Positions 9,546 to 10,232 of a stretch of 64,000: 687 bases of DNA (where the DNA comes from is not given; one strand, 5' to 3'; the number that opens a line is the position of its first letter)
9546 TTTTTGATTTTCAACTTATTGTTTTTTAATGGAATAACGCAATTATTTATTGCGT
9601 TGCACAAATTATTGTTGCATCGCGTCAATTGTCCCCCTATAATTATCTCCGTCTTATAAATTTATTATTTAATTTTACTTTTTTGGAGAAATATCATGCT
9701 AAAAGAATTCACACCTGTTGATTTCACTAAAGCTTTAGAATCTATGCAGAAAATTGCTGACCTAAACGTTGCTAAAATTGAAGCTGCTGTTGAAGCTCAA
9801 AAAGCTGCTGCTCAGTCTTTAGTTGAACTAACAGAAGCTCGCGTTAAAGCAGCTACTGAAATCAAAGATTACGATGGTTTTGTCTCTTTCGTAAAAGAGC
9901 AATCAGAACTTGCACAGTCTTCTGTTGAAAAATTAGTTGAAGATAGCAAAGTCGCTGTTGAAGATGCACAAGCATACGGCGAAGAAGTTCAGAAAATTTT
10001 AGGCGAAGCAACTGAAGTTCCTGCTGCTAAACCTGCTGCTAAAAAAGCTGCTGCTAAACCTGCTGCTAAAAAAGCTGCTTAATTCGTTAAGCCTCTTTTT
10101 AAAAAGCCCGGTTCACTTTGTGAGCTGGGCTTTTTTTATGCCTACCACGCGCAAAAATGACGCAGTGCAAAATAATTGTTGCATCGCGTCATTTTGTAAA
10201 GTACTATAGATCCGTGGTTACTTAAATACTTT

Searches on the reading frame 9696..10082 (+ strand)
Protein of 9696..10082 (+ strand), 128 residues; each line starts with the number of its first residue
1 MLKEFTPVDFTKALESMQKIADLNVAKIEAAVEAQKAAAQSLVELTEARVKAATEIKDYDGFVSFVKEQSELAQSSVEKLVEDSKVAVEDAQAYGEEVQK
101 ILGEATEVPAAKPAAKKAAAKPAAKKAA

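Call 76: search_protein_families(library=pfam, max_evalue=0.001, proteins=[window:9696-10082:+])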
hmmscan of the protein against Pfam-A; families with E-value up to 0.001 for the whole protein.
window:9696-10082:+ (128 aa): 1 family
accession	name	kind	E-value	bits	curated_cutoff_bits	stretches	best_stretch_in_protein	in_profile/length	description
PF09361.15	Phasin_2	-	4.1e-11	43.4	24.9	1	12-104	9-98/100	Phasin protein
